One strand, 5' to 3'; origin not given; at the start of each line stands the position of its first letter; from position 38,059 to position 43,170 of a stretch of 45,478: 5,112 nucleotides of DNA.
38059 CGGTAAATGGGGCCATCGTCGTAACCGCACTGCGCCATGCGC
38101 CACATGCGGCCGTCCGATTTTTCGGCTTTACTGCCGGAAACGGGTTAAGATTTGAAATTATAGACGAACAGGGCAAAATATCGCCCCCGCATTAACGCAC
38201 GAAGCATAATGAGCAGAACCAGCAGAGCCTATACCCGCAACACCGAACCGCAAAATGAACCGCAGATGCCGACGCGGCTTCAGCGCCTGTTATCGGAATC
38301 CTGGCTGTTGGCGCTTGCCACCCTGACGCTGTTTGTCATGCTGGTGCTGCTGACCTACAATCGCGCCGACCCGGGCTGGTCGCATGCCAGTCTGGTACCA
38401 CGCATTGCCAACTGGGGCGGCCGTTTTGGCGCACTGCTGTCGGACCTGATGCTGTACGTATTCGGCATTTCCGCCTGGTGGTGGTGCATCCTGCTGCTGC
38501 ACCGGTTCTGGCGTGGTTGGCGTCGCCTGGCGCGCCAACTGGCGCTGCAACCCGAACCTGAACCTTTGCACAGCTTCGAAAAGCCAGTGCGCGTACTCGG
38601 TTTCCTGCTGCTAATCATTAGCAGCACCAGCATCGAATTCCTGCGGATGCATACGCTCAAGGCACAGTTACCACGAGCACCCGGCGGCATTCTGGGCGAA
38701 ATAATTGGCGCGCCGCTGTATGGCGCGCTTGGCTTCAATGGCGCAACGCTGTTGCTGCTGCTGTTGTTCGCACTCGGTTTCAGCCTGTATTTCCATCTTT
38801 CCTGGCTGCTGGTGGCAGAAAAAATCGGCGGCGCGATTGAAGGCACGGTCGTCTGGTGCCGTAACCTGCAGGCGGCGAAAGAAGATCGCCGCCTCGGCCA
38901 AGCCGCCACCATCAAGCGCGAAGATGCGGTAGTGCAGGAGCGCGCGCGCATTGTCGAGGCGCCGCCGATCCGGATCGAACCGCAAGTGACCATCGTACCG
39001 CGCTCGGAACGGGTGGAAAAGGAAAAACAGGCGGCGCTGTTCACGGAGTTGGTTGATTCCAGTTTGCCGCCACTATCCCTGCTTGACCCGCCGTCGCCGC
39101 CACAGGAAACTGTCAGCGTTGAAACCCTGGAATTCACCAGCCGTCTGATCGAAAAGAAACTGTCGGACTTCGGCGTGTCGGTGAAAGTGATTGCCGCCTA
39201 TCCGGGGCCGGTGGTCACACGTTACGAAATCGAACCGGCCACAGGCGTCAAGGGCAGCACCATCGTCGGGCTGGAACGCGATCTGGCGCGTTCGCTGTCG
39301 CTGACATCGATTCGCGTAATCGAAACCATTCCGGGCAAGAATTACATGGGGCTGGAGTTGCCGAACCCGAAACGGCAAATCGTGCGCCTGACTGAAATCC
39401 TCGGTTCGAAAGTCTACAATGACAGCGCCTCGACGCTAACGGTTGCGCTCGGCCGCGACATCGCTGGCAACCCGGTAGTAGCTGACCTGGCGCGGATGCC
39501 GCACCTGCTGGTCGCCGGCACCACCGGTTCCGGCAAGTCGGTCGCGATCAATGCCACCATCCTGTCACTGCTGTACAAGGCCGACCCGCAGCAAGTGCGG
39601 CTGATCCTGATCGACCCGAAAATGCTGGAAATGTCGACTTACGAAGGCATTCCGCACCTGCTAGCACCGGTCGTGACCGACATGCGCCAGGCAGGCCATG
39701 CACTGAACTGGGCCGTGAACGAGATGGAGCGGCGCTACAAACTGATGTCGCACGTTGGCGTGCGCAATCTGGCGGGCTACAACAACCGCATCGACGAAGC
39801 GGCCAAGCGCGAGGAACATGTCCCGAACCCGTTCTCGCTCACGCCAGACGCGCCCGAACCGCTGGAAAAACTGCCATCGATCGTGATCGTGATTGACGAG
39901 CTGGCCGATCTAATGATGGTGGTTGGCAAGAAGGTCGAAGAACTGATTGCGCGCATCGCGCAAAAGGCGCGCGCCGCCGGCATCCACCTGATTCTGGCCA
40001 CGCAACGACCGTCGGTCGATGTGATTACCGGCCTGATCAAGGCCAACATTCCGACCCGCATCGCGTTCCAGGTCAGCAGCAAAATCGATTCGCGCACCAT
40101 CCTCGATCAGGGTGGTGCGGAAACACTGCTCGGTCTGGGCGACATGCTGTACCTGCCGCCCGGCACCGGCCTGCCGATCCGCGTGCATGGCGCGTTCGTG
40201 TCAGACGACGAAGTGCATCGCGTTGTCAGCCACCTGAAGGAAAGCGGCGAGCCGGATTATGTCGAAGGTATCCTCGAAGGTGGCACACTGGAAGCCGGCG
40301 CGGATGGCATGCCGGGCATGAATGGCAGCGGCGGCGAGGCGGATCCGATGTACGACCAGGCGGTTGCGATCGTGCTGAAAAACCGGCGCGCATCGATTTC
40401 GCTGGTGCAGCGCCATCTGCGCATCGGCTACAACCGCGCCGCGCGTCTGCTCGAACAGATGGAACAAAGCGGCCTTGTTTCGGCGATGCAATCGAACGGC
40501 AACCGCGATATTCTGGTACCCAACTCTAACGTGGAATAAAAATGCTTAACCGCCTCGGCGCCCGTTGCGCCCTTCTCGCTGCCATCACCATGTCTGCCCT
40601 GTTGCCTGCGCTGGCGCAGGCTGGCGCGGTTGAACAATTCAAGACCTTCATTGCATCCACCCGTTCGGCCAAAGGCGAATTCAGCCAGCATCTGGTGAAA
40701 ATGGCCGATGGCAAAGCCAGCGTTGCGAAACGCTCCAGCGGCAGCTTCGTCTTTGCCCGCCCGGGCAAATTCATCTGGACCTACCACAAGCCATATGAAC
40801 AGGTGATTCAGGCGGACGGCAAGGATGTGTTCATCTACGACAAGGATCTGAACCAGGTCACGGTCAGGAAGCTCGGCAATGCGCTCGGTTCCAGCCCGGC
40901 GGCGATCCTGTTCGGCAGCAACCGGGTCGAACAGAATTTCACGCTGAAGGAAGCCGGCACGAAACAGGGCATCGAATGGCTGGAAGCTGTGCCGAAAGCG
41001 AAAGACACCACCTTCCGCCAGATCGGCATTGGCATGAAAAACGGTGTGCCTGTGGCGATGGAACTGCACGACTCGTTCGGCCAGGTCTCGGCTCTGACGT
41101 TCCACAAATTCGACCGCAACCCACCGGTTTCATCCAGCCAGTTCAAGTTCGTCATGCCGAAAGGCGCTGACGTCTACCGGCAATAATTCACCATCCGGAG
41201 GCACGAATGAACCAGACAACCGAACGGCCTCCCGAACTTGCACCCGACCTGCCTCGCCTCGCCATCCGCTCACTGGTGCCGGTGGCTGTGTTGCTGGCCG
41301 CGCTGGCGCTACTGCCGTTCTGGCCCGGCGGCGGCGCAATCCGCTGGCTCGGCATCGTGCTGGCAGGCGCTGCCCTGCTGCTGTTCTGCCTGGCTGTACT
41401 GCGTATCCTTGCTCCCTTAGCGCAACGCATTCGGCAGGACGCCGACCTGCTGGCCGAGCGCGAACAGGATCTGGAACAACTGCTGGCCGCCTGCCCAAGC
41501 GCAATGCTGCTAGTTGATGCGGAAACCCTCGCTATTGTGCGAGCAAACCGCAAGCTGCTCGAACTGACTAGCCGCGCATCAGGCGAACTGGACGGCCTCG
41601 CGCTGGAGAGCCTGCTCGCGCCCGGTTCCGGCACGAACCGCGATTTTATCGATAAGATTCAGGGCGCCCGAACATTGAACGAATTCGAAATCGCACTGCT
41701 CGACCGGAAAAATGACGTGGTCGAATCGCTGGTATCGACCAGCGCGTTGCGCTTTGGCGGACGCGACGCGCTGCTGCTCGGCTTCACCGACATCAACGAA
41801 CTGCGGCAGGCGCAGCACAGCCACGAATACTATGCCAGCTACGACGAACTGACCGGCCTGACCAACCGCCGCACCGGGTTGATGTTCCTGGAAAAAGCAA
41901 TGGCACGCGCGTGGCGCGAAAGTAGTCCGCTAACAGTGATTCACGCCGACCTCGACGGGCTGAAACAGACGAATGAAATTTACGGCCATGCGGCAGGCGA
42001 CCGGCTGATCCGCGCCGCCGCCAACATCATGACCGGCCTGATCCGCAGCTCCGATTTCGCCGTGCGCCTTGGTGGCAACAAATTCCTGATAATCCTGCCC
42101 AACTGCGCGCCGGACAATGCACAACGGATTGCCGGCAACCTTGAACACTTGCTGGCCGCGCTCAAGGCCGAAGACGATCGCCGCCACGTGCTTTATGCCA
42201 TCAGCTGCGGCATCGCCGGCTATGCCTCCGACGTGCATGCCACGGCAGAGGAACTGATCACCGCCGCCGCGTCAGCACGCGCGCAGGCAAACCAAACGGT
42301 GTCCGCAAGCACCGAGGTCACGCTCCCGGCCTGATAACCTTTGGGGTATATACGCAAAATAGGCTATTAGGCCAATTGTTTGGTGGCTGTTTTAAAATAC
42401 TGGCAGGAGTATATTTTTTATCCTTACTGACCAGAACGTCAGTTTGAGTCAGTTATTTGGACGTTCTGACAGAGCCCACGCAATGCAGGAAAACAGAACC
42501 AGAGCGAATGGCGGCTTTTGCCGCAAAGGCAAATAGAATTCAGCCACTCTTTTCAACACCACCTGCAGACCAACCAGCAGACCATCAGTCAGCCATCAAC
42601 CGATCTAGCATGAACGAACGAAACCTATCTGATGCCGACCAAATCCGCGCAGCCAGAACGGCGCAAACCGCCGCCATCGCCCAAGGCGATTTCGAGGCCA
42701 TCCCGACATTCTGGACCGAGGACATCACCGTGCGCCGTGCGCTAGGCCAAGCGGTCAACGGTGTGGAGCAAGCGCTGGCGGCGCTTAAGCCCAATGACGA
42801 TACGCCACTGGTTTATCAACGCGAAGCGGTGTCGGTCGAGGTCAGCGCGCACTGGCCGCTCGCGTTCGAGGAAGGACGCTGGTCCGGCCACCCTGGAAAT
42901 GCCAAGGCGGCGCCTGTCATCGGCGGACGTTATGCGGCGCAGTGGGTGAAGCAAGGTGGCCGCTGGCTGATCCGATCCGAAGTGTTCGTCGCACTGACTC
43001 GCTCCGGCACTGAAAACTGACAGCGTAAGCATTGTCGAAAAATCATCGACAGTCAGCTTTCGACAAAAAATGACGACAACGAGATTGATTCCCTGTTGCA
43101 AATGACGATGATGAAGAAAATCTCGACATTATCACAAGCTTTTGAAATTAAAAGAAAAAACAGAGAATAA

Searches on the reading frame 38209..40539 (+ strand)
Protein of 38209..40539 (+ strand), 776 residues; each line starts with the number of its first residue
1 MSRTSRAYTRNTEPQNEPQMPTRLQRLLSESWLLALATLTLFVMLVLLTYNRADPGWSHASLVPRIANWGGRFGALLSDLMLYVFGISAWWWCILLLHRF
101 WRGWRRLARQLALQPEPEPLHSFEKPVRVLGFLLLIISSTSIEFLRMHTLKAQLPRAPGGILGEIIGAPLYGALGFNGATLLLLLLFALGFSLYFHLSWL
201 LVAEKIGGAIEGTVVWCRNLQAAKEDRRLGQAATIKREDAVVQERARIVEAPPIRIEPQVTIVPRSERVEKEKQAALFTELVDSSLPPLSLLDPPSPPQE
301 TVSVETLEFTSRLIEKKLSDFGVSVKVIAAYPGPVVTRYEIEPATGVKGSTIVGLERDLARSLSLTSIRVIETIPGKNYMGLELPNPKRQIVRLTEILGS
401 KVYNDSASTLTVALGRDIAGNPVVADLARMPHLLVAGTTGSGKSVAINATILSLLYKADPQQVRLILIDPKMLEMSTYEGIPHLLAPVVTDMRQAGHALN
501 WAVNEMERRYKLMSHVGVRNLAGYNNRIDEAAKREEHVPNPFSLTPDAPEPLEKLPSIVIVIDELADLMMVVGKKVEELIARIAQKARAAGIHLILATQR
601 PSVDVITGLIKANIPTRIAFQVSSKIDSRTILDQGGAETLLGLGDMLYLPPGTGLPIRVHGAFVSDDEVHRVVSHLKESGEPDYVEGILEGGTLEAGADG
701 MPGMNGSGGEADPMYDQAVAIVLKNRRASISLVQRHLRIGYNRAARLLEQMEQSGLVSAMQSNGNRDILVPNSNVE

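Call 11: search_protein_families(library=ncbifam, proteins=[window:38209-40539:+])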
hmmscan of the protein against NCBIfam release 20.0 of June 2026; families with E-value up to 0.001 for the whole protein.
window:38209-40539:+ (776 aa): 6 families
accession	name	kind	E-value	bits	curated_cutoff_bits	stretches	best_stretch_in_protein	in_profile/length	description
NF007615.0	PRK10263.1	equivalog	5.3e-233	776.5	1566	2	285-772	865-1352/1355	DNA translocase FtsK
TIGR03928.1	T7_EssCb_Firm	equivalog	3.4e-33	114.4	778.4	1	406-638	442-659/1296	type VII secretion protein EssC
TIGR03924.1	T7SS_EccC_a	equivalog_domain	2.4e-28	99.3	509.15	1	408-666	422-671/673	type VII secretion protein EccCa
NF041214.1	plasmid_TraB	equivalog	1.3e-15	56.9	800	1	432-633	250-420/639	plasmid transfer protein TraB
TIGR03925.1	T7SS_EccC_b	equivalog_domain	7.4e-15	54.2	346.55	1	405-509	335-438/564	type VII secretion protein EccCb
TIGR03743.1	SXT_TraD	subfamily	1.4e-06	27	366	0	422-471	166-212/636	conjugative transfer system coupling protein TraD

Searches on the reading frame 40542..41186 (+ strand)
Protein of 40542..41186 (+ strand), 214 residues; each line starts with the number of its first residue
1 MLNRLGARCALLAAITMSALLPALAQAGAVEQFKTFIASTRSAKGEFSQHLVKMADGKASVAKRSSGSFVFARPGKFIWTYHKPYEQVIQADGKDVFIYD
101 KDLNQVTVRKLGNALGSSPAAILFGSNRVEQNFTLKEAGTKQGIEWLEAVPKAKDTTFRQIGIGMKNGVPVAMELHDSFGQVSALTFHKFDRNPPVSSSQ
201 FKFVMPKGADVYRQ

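Call 11: search_protein_families(library=ncbifam, proteins=[window:40542-41186:+])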
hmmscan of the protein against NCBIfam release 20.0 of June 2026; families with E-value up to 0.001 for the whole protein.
window:40542-41186:+ (214 aa): 6 families
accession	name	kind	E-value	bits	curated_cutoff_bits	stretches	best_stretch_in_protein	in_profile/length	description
NF000661.0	PRK00031.1-3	equivalog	1.6e-97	325.3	255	1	10-213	19-224/225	outer membrane lipoprotein chaperone LolA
TIGR00547.2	lolA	equivalog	1e-66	224.3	112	1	15-214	6-202/202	outer membrane lipoprotein periplasmic chaperone LolA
NF000663.1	PRK00031.2-1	exception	7.1e-15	54.9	120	1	40-114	20-89/168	LolA-like outer membrane lipoprotein chaperone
NF053572.1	LolA1_Flavo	equivalog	7e-08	32.4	100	1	28-204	24-201/214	outer membrane lipoprotein periplasmic chaperone LolA1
NF000666.0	PRK00031.2-4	equivalog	7.7e-07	29.1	157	1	60-212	38-168/170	outer membrane lipoprotein chaperone LolA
NF053544.1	LolA2_flexi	equivalog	1.8e-05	24.2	125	1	34-201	32-206/208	flexirubin biosynthesis/transport protein LolA2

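Call 12: find_encoding_contigs(protein=window:40542-41186:+, flank=10000, max_places=10)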
Protein window:40542-41186:+ (214 aa): 2 contigs read that carry it; 2 places shown.
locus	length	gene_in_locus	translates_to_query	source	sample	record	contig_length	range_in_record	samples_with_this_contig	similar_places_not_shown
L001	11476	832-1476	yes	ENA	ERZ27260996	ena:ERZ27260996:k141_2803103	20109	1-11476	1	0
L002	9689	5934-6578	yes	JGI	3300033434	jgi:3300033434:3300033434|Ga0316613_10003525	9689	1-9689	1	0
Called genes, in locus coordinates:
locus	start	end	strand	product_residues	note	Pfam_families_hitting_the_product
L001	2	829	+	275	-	?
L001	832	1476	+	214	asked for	PF03548:LolA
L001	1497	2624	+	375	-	PF00990:GGDEF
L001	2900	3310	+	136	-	PF13577:SnoaL_4 (faint), PF14534:DUF4440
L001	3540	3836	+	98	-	-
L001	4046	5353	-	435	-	PF21088:MS_channel_1st (weak), PF00924:MS_channel_2nd, PF21082:MS_channel_3rd (weak)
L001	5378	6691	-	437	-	PF13847:Methyltransf_31 (faint), PF22458:RsmF-B_ferredox, PF01209:Ubie_methyltran (faint), PF01189:Methyltr_RsmB-F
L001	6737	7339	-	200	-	PF00551:Formyl_trans_N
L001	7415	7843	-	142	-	PF01337:Barstar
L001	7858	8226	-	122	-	PF00545:Ribonuclease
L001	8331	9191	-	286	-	PF17827:PrmC_N, PF05175:MTS, PF13489:Methyltransf_23 (weak), PF13649:Methyltransf_25, PF13847:Methyltransf_31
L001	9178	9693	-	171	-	PF02600:DsbB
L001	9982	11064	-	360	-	PF03462:PCRF, PF00472:RF-1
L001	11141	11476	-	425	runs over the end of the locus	PF05201:GlutR_N, PF01488:Shikimate_DH, PF00745:GlutR_dimer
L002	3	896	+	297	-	?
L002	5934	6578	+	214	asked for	PF03548:LolA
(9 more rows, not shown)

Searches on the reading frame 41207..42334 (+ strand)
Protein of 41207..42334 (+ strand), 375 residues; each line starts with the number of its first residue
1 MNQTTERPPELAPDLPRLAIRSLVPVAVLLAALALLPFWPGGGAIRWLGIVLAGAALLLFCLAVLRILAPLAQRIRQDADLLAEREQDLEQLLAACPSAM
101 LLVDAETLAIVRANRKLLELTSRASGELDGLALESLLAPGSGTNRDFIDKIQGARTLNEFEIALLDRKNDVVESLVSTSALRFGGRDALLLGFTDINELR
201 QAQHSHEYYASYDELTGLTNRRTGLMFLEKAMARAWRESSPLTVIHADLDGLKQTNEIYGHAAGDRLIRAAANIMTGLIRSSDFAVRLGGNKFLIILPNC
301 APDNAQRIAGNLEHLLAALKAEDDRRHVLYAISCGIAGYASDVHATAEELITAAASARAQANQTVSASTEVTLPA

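Call 11: search_protein_families(library=ncbifam, proteins=[window:41207-42334:+])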
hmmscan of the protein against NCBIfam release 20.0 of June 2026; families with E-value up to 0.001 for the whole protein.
window:41207-42334:+ (375 aa): 20 families
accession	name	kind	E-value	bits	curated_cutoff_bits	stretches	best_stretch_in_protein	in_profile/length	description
TIGR00254.1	GGDEF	domain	8.9e-30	103.6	37.4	1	207-364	2-159/168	diguanylate cyclase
NF038266.1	diguan_SiaD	equivalog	6.1e-29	101.1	290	1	198-349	82-233/252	biofilm regulation diguanylate cyclase SiaD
NF007135.0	PRK09581.1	equivalog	1.9e-26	92.9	474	1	198-364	280-447/457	PleD family two-component system response regulator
NF007423.1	PRK09966.1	equivalog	5.1e-26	91.5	325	1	197-356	226-384/390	diguanylate cyclase DgcN/YfiN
NF007298.0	PRK09776.1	equivalog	1.2e-24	86.3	1135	1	170-351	645-825/1111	diguanylate cyclase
NF040885.1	diguan_DgcJ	equivalog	7.8e-24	84.3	500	1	213-328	344-456/493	diguanylate cyclase DgcJ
NF007380.0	PRK09894.1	equivalog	1.1e-22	80.8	256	1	206-364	125-279/296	diguanylate cyclase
NF051473.1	DigCycDgcsShew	equivalog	4.8e-22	78.7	400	1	209-360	134-279/291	diguanylate cyclase DgcS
NF041606.1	dguan_cyc_DgcA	equivalog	1.2e-21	77.1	370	1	228-364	196-331/340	diguanylate cyclase DgcA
NF045675.1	PhdiestaseDibA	equivalog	1.2e-21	76.7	980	1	73-363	61-355/623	phosphodiesterase DibA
NF011955.1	PRK15426.1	equivalog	1.6e-21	76.1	408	1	199-313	387-501/564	cellulose biosynthesis regulator diguanylate cyclase DgcQ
NF047654.1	DiguCycDgcRLepto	equivalog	2.7e-20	72.5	500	1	209-355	132-279/295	diguanylate cyclase DgcR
NF007474.0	PRK10060.1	equivalog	1.5e-18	66.4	782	1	192-316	219-342/663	cyclic di-GMP phosphodiesterase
NF008467.0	PRK11359.1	equivalog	4.3e-15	54.8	857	1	206-360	372-519/800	oxygen-sensing cyclic-di-GMP phosphodiesterase DosP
NF053781.1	cdiGMPphdstlr2612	equivalog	3e-14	51.7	1600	1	195-362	825-992/1268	Tlr1612 family c-di-GMP phosphodiesterase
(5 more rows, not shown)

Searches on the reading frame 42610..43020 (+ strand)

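Call 76: search_protein_families(library=pfam, proteins=[window:42610-43020:+], max_evalue=0.01)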
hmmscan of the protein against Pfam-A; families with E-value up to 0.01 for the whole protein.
window:42610-43020:+ (136 aa): 3 families
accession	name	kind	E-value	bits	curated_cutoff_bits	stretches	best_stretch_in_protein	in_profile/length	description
PF14534.12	DUF4440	-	2.9e-10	41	25.2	1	12-121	1-107/107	Domain of unknown function (DUF4440)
PF13577.12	SnoaL_4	-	8.7e-06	26.2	24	1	5-123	2-124/126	SnoaL-like domain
PF12680.13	SnoaL_2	-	0.0001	23.3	27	1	21-119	6-99/102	SnoaL-like domain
